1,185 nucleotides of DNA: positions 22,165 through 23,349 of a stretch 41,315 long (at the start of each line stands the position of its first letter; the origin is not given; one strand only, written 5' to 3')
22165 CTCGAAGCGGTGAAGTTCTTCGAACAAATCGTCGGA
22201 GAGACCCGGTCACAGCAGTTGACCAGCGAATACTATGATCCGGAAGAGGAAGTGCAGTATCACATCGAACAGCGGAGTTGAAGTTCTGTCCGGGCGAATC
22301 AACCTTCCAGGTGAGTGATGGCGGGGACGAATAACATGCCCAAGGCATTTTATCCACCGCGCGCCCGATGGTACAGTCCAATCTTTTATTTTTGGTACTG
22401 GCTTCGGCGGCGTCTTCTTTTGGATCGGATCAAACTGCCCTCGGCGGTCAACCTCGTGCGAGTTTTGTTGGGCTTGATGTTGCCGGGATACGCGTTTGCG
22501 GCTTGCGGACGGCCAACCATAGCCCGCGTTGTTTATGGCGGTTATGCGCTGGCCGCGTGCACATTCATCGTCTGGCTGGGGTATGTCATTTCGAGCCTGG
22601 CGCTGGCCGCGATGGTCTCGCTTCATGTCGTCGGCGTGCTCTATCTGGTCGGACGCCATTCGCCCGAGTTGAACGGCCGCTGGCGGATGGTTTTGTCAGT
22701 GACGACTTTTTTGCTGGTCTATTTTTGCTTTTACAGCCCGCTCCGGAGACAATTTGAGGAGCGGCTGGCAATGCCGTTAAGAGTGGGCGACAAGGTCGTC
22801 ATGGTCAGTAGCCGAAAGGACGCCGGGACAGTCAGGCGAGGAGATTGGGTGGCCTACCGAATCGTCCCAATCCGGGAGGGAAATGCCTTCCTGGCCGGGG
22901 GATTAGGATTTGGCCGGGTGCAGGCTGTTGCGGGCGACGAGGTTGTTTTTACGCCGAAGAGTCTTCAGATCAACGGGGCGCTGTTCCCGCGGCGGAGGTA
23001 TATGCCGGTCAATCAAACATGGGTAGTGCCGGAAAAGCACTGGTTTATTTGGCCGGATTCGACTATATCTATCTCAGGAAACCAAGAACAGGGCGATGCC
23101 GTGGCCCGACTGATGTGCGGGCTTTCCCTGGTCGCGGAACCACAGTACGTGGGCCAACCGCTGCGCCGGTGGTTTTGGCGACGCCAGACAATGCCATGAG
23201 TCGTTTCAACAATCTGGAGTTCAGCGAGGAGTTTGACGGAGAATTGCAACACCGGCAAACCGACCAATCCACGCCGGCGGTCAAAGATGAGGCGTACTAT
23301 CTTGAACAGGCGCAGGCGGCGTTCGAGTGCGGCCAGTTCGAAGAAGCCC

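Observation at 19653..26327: Eight-gene same-strand cluster: Ycf46-like AAA+ ATPase, DUF2997-like protein, dead signal-peptidase membrane protein, TPR, orphan PilT and membrane TPR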

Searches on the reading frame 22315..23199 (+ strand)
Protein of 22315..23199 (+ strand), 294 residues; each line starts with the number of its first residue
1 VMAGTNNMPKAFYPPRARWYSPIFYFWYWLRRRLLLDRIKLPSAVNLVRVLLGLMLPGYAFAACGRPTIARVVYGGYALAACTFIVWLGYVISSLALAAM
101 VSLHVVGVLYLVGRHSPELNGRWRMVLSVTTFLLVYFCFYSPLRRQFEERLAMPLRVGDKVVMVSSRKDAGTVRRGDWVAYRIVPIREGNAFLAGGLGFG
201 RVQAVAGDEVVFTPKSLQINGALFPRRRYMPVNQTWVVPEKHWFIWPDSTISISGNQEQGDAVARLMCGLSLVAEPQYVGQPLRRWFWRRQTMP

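Call 3: search_protein_families(library=pfam, proteins=[window:22315-23199:+], max_evalue=0.1)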
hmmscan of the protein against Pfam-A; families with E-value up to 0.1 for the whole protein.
window:22315-23199:+ (294 aa): 1 family
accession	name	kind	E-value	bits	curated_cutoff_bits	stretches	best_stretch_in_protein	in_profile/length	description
PF10502.14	Peptidase_S26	-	0.028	14.8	22.9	1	128-225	11-100/168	Signal peptidase, peptidase S26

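Call 4: search_protein_families(library=ncbifam, proteins=[window:22315-23199:+], max_evalue=0.1)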
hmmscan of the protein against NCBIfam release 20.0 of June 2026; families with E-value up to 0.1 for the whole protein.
window:22315-23199:+ (294 aa): 0 families

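Call 6: search_protein_families(library=padloc, proteins=[window:22315-23199:+], max_evalue=0.01)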
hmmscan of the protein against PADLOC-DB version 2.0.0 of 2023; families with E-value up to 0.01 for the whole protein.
window:22315-23199:+ (294 aa): 0 families

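Call 7: find_homologous_proteins(query=window:22315-23199:+)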
Query window:22315-23199:+ (294 aa): 197 proteins with E <= 0.001 among 5050 candidates; the best 120 are listed.
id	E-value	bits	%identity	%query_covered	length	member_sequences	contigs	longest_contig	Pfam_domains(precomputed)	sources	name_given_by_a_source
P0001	1.3e-196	670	100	100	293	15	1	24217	-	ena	-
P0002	3.1e-168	577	86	100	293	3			-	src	-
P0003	5.2e-126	438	66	100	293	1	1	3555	-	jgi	jgi:hypothetical protein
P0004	7.4e-122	424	65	100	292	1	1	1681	-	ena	-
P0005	5.6e-121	421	63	100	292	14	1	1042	-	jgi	-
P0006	1.3e-119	417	65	98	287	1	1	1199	-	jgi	jgi:hypothetical protein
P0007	4.6e-118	412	65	98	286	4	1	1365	-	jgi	-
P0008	6.7e-118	411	63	100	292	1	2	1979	-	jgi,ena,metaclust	metaclust:\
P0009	1.6e-117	410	63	100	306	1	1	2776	-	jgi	jgi:hypothetical protein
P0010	1.3e-115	404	60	100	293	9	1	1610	-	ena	-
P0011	2.4e-115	403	63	98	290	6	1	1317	-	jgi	-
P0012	3.2e-113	396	60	100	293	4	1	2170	-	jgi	-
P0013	3.7e-111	389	58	100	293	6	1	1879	-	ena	-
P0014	9.4e-108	378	59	98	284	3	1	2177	-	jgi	-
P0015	4.2e-104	366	55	98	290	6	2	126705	-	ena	-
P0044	5.4e-60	221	42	97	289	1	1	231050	-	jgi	jgi:hypothetical protein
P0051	2.0e-58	216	39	96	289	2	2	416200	-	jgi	jgi:hypothetical protein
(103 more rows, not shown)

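Call 10: find_encoding_contigs(protein=P0051, flank=10000, max_places=2)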
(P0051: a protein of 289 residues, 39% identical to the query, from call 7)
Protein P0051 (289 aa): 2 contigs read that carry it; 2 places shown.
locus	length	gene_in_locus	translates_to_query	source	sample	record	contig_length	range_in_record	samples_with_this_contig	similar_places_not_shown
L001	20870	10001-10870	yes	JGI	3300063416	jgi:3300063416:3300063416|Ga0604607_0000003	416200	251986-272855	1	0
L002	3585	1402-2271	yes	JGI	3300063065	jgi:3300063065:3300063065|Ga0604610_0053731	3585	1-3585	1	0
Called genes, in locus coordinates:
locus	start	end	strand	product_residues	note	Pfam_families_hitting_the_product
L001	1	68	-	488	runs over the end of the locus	PF07394:DUF1501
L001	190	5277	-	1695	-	PF18884:TSP3_bac (weak), PF08811:DUF1800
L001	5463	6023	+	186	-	PF04542:Sigma70_r2, PF08281:Sigma70_r4_2, PF04545:Sigma70_r4 (faint)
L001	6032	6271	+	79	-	-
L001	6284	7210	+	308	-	PF13353:Fer4_12 (weak), PF04055:Radical_SAM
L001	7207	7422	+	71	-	-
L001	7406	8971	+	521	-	PF00004:AAA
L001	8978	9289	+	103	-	-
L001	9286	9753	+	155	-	PF06868:DUF1257 (faint)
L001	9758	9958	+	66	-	PF11211:DUF2997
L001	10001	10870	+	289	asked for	-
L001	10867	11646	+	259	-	PF13429:TPR_15 (weak), PF12895:ANAPC3 (faint), PF00515:TPR_1 (faint), PF07719:TPR_2 (faint), PF13181:TPR_8 (faint), PF13428:TPR_14 (faint), PF13432:TPR_16 (weak), PF14559:TPR_19 (weak), +1 more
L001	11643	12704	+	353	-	PF00437:T2SSE, PF13401:AAA_22 (weak), PF13238:AAA_18 (faint)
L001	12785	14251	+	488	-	PF13522:GATase_6, PF13537:GATase_7, PF00156:Pribosyltran (weak)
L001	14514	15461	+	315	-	PF25917:BSH_RND, PF25876:HH_MFP_RND (weak), PF25954:Beta-barrel_RND_2, PF25967:RND-MFP_C, PF25975:CzcB_C (weak), PF25989:YknX_C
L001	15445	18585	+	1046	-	PF00873:ACR_tran, PF03176:MMPL (weak)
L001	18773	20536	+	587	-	PF00324:AA_permease (weak), PF13520:AA_permease_2, PF00582:Usp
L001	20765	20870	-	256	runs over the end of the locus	PF00406:ADK, PF13207:AAA_17, PF05191:ADK_lid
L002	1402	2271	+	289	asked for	-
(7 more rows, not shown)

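Call 11: find_encoding_contigs(protein=P0044, flank=10000, max_places=2)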
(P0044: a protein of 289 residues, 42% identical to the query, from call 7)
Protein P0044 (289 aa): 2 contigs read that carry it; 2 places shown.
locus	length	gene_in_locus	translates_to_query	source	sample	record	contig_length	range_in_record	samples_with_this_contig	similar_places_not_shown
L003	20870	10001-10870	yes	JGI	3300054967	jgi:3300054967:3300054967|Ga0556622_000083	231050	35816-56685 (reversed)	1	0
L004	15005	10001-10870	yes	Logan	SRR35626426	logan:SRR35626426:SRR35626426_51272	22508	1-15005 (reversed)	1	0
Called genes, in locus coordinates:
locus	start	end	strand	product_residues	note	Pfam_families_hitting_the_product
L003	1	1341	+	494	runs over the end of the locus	PF23357:DUF7088 (faint), PF09822:ABC_transp_aux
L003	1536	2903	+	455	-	PF04055:Radical_SAM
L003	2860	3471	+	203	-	-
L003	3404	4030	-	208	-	-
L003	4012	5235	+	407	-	PF13428:TPR_14 (faint)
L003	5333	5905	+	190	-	PF04542:Sigma70_r2, PF08281:Sigma70_r4_2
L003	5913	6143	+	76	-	-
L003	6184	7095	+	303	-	PF04055:Radical_SAM, PF13353:Fer4_12 (faint)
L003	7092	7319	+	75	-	-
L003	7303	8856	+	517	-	PF00004:AAA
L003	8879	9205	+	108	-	-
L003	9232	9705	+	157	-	-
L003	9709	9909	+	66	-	PF11211:DUF2997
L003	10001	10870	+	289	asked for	-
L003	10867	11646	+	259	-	PF13429:TPR_15 (weak), PF12895:ANAPC3 (faint), PF23914:TPR_CcmH_CycH (faint), PF00515:TPR_1 (faint), PF07719:TPR_2 (faint), PF13181:TPR_8 (faint), PF13432:TPR_16 (weak), PF14559:TPR_19, +4 more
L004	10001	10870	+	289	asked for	-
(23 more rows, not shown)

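Call 14: find_related_loci(query=A1, collection=genome_contigs, flank=10000)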
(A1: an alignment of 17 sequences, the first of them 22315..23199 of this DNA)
Query A1 (294 aa) in genome_contigs; peptide patterns used: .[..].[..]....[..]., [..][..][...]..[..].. (x = any residue, [..] = any of these).
125 stretches matched a pattern; 78 encode a relative of the query (tblastn E <= 1e-3); 78 distinct loci.
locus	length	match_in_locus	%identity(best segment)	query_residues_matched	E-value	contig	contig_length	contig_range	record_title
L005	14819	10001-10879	62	2-294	8e-121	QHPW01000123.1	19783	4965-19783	MAG: Verrucomicrobia bacterium isolate AV2 14_0903_13_30cm_scaffold_939455_curated, whole genome shotgun sequence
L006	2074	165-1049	38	6-294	1e-67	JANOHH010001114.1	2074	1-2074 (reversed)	MAG: Verrucomicrobiota bacterium isolate SOY_64_concoct_187_sub SOY_64_k141_1377839, whole genome shotgun sequence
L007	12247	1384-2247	43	3-292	1e-64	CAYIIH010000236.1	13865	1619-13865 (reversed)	MAG TPA_asm: uncultured Verrucomicrobiota bacterium isolate ERP119705_co20_532 genome assembly, contig: NODE_4912_length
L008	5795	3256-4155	38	2-294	5e-62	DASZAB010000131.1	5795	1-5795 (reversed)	MAG TPA_asm: Verrucomicrobiia bacterium isolate SMAG_U6377 k141_301255, whole genome shotgun sequence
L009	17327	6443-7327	37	4-294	1e-61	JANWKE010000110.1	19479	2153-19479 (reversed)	MAG: Verrucomicrobiia bacterium isolate CRAIB_MAG85 c_000000074952, whole genome shotgun sequence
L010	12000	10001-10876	39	9-293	8e-61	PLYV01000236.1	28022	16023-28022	MAG: Limisphaerales bacterium isolate palsa_1443 73.20120700_P3D.225_contig_49458, whole genome shotgun sequence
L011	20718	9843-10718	39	6-293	7e-60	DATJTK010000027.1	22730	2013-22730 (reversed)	MAG TPA_asm: Candidatus Sulfotelmatobacter sp. isolate SMAG_U15018 k141_3472605, whole genome shotgun sequence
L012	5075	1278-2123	38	12-293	7e-60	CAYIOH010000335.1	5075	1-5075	MAG TPA_asm: uncultured Bifidobacteriaceae bacterium isolate ERP119705_co25_34 genome assembly, contig: NODE_21977_lengt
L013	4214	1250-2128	38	6-294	8e-60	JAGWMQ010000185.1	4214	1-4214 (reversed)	MAG: Verrucomicrobiota bacterium isolate REEB211 contig-150_33757, whole genome shotgun sequence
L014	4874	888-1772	37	4-294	3e-59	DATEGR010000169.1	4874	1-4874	MAG TPA_asm: Verrucomicrobiia bacterium isolate SMAG_U8790 k141_677621, whole genome shotgun sequence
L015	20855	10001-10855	38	10-293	2e-58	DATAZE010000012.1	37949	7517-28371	MAG TPA_asm: Verrucomicrobiia bacterium isolate SMAG_U5697 k141_3739587, whole genome shotgun sequence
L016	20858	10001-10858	42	12-293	2e-58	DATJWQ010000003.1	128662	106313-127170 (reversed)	MAG TPA_asm: Verrucomicrobiia bacterium isolate SMAG_U15103 k141_275403, whole genome shotgun sequence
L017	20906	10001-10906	36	2-294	2e-58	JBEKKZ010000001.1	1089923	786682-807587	MAG: Verrucomicrobiota bacterium isolate SPRUCE 359 SPRUCE_359_1, whole genome shotgun sequence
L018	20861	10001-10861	41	12-294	6e-58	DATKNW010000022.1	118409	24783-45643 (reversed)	MAG TPA_asm: Verrucomicrobiia bacterium isolate SMAG_U14747 k141_3936871, whole genome shotgun sequence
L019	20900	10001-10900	38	6-294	6e-58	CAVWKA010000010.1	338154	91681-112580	MAG: uncultured Verrucomicrobiae bacterium isolate MFD05512.bin.2.55 genome assembly, contig: contig_2286, whole genome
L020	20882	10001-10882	36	3-291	4e-56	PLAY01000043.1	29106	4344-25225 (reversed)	MAG: Limisphaerales bacterium isolate bog_1418 73.20111000_S2D.10_contig_4107, whole genome shotgun sequence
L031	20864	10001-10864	38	12-294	3e-53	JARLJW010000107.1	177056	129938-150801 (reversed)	MAG: Verrucomicrobiia bacterium isolate MAG_BO64 MetaBAT2_Bin_64_Oxic_k141_2480598, whole genome shotgun sequence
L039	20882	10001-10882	35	5-293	2e-51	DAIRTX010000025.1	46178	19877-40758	MAG TPA_asm: Verrucomicrobiota bacterium isolate CTOTU10862 NODE_100_length_46178_cov_9.647399, whole genome shotgun seq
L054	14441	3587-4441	35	12-293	3e-49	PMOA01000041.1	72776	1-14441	MAG: Limisphaerales bacterium isolate palsa_1371 73.20110600_P1D.3_contig_2075, whole genome shotgun sequence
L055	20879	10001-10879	37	2-294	1e-48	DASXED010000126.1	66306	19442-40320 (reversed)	MAG TPA_asm: Verrucomicrobiia bacterium isolate SMAG_U5103 k141_1882027, whole genome shotgun sequence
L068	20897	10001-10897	35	3-294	1e-55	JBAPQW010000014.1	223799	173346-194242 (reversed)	MAG: Verrucomicrobiia bacterium isolate MFD01155_ilm_asm_bin21 k127_225515, whole genome shotgun sequence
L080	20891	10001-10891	36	2-291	2e-45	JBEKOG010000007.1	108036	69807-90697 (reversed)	MAG: Verrucomicrobiota bacterium isolate SPRUCE 435 SPRUCE_435_7, whole genome shotgun sequence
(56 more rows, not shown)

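Call 19: search_protein_families(library=pfam, proteins=[L001:8978-9289:+], max_evalue=0.01)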
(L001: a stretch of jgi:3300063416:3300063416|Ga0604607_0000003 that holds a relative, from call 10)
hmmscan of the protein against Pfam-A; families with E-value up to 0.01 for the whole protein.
L001:8978-9289:+ (103 aa): 1 family
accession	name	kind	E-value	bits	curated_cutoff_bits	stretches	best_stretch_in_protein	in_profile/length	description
PF19853.4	DUF6328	-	0.0032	18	26.3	1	5-78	12-85/142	Family of unknown function (DUF6328)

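Call 24: search_solved_structures(query=A2, max_evalue=10, show_alignments=2)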
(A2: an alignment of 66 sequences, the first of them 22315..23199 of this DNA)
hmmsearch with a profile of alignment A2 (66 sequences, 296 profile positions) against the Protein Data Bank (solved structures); distinct sequences matched with E-value up to 10: 6.
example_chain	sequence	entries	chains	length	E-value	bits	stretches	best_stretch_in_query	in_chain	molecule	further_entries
4n31_A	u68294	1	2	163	0.0045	19.5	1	160-226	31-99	SipA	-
4nv4_A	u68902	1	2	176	0.085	15.3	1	144-226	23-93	Signal peptidase I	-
4k8w_A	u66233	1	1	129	0.087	15.3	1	173-226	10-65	LepA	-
4wvh_A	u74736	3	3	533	0.42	13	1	172-228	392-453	Maltose-binding periplasmic protein,Signal peptidase IB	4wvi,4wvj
4wvg_A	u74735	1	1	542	0.45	12.9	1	172-228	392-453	Maltose-binding periplasmic protein,Signal peptidase IB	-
6ahr_K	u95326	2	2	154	1.6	11.1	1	29-79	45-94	Ribonuclease P protein subunit p21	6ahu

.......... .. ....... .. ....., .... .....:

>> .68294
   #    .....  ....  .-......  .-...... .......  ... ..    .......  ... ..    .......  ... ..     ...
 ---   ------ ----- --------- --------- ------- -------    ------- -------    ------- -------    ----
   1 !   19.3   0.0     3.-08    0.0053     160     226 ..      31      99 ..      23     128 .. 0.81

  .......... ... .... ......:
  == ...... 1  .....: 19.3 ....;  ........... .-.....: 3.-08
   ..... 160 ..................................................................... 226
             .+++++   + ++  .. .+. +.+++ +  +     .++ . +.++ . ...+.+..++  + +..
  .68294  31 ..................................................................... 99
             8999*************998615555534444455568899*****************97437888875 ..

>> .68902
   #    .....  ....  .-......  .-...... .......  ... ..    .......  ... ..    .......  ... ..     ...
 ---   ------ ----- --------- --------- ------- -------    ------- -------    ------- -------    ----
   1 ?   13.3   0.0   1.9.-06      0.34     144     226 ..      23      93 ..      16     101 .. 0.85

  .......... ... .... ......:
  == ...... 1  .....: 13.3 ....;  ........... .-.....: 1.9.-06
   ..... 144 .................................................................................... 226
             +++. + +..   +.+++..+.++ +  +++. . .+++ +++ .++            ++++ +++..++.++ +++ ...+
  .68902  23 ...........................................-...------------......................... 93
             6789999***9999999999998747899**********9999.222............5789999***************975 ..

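Call 32: predict_structure(alignment_id=A2)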
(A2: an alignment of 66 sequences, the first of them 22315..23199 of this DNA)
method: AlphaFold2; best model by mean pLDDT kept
length: 294 residues; sequences in the alignment: 66
mean_pLDDT: 87.9   pTM: 0.76
mean pLDDT of the five models: 87.9, 87.5, 87.1, 86.6, 86.0
residues with pLDDT >= 90: 188; 70-90: 69; 50-70: 35; < 50: 2
segments of 3 or more residues with pLDDT < 50: none
pLDDT, mean of each block of 10 residues (from residue 1): 56 67 82 71 73 91 94 97 94 96 95 82 91 95 93 91 94 96 90 90 98 97 94 97 88 66 90 97 88 75
secondary structure, 60 per line:
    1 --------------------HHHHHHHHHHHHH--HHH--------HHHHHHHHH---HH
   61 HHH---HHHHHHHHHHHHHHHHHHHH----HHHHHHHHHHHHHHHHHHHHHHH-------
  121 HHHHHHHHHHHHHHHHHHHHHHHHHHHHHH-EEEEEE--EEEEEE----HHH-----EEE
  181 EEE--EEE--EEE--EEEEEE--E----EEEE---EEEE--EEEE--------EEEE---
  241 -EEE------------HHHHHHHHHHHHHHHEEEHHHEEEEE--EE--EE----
elements in order: H21-33 H47-55 H59-63 H67-86 H91-113 H121-150 E152-157 E160-165 E178-183 E186-188 E191-193 E196-201 E209-212 E216-219 E222-225 E234-237 E242-244 H257-271 E272-274 E278-282

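Call 35: search_protein_families(library=ncbifam, proteins=[L001:8978-9289:+], max_evalue=0.01)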
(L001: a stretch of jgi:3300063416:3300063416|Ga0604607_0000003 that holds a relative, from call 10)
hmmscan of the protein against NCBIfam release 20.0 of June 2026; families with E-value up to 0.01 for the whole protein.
L001:8978-9289:+ (103 aa): 0 families
